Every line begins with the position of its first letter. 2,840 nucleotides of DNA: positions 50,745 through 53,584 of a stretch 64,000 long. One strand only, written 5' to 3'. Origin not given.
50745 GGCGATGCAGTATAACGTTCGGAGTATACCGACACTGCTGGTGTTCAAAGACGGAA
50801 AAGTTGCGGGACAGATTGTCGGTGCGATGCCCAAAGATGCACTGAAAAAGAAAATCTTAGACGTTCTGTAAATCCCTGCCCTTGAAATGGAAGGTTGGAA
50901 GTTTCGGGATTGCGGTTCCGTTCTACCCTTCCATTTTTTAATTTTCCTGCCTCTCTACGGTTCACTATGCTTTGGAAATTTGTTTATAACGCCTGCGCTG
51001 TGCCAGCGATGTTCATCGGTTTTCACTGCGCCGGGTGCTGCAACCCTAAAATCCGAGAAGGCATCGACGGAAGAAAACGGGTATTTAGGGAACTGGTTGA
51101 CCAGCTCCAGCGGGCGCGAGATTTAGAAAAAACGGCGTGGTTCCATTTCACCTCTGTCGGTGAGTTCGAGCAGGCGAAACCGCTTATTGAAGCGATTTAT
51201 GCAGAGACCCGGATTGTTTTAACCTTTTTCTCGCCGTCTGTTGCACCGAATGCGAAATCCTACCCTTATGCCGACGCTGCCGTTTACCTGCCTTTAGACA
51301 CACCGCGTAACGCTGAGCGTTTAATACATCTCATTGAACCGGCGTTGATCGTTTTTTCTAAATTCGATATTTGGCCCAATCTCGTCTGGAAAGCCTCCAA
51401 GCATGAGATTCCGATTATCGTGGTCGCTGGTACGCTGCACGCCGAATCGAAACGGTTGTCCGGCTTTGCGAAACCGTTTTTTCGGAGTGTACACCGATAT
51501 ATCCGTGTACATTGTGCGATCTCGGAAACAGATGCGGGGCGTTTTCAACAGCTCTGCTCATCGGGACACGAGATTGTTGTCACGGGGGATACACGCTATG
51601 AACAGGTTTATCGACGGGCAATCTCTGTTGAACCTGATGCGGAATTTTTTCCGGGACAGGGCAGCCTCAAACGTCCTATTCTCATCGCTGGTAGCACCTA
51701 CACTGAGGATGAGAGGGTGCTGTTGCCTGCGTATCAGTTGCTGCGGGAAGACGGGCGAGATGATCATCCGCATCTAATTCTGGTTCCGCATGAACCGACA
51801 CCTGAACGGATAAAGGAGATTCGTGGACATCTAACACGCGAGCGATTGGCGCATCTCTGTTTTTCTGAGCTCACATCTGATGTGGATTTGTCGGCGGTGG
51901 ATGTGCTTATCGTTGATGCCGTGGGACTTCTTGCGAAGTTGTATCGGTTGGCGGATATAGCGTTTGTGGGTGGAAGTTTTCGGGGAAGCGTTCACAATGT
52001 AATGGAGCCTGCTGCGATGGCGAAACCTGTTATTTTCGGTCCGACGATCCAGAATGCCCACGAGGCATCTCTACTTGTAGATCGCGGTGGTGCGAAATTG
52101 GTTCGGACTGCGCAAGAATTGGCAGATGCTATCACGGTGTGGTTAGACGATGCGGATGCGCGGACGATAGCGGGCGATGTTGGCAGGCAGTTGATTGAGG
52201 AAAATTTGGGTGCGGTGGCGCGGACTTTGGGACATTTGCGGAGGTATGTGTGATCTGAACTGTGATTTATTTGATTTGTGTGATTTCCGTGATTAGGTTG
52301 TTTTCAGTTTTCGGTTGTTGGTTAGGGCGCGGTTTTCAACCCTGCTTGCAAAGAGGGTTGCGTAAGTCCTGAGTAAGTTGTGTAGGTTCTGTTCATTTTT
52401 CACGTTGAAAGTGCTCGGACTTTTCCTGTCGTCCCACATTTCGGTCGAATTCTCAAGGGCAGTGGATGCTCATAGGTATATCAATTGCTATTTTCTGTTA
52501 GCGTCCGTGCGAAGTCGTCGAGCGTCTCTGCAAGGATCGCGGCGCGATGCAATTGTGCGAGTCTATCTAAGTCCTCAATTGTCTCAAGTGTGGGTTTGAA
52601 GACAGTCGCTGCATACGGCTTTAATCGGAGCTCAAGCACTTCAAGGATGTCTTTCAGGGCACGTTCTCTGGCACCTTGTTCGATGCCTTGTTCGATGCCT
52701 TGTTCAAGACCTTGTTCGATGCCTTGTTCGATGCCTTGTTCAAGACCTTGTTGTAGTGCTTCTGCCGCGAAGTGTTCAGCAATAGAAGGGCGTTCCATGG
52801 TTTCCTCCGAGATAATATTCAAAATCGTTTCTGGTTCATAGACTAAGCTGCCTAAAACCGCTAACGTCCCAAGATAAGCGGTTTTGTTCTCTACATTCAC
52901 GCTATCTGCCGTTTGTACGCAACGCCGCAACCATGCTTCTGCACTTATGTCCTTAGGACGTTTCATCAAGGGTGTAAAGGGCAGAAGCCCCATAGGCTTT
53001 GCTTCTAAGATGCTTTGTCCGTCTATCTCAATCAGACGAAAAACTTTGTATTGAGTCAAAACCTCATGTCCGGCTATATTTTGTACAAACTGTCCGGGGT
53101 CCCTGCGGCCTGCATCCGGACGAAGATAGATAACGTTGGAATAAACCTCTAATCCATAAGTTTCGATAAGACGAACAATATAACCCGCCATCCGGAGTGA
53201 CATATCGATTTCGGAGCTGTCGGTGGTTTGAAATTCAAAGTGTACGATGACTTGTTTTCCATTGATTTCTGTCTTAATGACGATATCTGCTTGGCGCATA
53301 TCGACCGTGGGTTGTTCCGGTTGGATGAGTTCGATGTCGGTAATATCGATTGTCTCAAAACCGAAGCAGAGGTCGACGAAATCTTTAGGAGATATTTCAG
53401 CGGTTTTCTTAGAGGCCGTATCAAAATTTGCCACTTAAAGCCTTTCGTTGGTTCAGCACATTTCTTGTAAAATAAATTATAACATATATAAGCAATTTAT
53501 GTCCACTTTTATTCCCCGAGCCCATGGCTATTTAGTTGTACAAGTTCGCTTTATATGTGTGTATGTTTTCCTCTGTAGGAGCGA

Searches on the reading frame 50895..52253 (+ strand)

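Call 27: search_protein_families(library=pfam, proteins=[window:50895-52253:+], max_evalue=0.01)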
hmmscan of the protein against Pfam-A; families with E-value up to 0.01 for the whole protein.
window:50895-52253:+ (452 aa): 2 families
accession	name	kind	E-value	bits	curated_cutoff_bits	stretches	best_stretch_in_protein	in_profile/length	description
PF04413.22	Glycos_transf_N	-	4.3e-38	131.1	23.9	1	75-236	13-178/179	3-Deoxy-D-manno-octulosonic-acid transferase (kdotransferase)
PF13692.12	Glyco_trans_1_4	-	0.0019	18.9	27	0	336-419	60-142/142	Glycosyl transferases group 1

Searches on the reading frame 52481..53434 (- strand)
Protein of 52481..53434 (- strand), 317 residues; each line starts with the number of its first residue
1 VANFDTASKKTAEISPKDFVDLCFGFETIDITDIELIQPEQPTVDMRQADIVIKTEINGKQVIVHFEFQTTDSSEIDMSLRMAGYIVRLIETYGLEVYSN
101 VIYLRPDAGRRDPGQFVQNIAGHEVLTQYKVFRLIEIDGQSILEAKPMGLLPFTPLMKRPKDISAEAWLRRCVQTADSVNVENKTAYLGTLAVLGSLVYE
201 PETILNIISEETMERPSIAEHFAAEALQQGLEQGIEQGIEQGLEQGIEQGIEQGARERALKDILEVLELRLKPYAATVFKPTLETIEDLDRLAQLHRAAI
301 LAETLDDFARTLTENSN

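Call 27: search_protein_families(library=pfam, proteins=[window:52481-53434:-], max_evalue=0.01)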
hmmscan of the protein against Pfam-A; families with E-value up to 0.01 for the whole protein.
window:52481-53434:- (317 aa): 0 families

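Call 71: search_protein_families(library=ncbifam, proteins=[window:52481-53434:-], max_evalue=0.1)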
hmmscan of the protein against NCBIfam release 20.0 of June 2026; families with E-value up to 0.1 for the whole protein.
window:52481-53434:- (317 aa): 6 families
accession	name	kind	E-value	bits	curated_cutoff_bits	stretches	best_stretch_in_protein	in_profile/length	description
NF004267.1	PRK05687.1-3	equivalog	9.6e-07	28.2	293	1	213-257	60-106/266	flagellar assembly protein FliH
NF009925.1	PRK13386.1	equivalog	1.1e-06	28.1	192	1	225-257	45-77/228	flagellar assembly protein FliH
NF004270.2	PRK05687.2-1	equivalog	2.3e-06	27.3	180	1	224-256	48-80/223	flagellar assembly protein FliH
NF004266.1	PRK05687.1-1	equivalog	6.4e-06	25.8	260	1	220-259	47-90/230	flagellar assembly protein FliH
NF052385.1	Lys_5_6_beta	equivalog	0.0062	16.3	280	1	27-101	68-139/241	lysine 5,6-aminomutase subunit beta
TIGR01784.1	T_den_put_tspse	subfamily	0.019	14.8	52.1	0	28-87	30-88/273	Rpn family recombination-promoting nuclease/putative transposase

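Call 72: search_protein_families(library=padloc, proteins=[window:52481-53434:-], max_evalue=0.01)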
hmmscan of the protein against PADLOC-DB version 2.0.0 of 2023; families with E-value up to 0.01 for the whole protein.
window:52481-53434:- (317 aa): 1 family
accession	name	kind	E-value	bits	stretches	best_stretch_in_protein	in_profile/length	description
PDLC01084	C3a178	-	3.5e-06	25.4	1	225-258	43-79/90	putative invertase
